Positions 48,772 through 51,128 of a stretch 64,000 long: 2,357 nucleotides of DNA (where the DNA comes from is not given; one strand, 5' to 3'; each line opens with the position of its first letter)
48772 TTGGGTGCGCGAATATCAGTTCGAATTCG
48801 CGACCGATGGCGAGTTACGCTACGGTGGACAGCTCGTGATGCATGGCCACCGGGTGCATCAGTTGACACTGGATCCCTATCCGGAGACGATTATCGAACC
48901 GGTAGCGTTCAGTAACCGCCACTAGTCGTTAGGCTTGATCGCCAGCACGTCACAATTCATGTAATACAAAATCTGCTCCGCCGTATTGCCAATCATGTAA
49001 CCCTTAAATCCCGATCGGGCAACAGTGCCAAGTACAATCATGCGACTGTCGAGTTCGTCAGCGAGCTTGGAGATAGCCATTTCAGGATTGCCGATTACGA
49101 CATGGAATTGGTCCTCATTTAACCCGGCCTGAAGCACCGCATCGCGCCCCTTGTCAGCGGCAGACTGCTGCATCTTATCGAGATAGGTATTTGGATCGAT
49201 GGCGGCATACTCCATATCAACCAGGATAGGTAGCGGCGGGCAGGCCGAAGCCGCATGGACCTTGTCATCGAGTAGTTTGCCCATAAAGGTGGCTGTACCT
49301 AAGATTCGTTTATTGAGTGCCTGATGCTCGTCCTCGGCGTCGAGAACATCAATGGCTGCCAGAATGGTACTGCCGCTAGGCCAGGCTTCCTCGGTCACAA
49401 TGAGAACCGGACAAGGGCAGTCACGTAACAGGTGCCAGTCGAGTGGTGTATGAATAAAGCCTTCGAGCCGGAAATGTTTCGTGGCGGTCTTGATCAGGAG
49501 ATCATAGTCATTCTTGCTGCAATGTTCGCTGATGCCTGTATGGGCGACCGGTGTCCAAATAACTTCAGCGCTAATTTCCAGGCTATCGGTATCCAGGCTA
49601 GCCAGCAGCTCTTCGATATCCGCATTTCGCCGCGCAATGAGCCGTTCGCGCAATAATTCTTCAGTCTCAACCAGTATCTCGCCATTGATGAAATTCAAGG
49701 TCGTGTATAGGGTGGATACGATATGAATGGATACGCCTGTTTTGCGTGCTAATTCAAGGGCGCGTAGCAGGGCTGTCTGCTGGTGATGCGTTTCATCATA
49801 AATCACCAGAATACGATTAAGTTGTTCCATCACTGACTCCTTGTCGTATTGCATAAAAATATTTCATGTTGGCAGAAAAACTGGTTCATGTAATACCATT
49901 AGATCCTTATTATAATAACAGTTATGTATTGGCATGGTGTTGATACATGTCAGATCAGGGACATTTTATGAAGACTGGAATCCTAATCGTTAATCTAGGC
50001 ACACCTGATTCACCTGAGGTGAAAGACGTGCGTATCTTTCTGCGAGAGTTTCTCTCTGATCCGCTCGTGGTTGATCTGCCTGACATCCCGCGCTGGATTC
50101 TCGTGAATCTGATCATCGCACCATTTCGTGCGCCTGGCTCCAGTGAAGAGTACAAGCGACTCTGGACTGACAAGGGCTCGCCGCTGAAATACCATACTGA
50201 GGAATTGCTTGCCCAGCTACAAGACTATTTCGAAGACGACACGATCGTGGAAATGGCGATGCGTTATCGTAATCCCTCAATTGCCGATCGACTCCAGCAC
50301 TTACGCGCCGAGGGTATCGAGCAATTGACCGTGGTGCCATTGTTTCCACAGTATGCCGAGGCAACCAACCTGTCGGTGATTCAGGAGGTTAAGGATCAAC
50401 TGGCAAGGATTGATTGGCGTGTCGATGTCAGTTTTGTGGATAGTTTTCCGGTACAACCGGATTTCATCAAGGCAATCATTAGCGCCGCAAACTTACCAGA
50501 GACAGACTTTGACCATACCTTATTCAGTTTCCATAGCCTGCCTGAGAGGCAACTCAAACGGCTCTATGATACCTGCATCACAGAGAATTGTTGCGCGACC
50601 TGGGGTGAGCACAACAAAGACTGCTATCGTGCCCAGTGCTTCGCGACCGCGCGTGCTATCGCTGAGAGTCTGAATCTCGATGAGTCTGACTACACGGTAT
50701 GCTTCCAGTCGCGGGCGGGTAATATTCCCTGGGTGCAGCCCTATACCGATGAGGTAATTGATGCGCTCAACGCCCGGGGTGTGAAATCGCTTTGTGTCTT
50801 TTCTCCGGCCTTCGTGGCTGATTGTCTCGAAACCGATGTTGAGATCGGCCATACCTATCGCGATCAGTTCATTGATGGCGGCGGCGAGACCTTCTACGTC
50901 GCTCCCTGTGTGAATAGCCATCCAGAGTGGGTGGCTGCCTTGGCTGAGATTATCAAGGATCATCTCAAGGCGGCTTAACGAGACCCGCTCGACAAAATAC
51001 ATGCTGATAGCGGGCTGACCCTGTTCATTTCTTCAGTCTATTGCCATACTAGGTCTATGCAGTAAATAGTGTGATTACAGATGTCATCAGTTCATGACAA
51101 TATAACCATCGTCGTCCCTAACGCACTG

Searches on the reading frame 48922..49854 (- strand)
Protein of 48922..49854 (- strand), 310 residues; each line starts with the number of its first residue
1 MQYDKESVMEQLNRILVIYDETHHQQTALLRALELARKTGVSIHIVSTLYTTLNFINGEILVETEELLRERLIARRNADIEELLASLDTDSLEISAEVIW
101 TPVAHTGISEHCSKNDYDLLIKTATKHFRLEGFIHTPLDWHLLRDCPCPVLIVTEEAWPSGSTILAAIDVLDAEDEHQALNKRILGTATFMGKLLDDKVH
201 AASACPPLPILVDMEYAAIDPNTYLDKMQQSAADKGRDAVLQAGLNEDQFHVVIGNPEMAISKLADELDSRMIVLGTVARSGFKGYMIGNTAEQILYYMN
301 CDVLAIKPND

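Call 80: search_protein_families(library=pfam, proteins=[window:48922-49854:-], max_evalue=0.001)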
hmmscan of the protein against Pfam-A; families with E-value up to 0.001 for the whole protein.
window:48922-49854:- (310 aa): 1 family
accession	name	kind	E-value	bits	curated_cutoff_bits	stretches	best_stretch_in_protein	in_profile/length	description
PF00582.32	Usp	-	2.9e-31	109.4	24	2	164-307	5-141/141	Universal stress protein family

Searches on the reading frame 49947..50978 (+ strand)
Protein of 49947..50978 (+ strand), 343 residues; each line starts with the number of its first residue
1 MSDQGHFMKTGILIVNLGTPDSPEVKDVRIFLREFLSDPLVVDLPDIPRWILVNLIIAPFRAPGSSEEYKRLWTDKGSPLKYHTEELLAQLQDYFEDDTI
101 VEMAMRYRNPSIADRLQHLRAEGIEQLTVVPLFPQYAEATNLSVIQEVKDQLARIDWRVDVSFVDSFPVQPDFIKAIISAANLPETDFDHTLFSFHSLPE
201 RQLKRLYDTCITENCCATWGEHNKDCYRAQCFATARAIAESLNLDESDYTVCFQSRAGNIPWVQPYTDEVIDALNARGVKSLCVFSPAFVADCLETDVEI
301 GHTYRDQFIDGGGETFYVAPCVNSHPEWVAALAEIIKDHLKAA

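Call 4: search_protein_families(library=pfam, proteins=[window:49947-50978:+])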
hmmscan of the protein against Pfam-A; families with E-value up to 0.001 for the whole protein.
window:49947-50978:+ (343 aa): 2 families
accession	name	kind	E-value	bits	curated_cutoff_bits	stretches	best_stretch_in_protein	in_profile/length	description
PF00762.24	Ferrochelatase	-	7.5e-96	321.3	27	1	9-339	1-316/317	Ferrochelatase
PF01903.22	CbiX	-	2.1e-06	28.4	22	0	82-155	7-83/106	CbiX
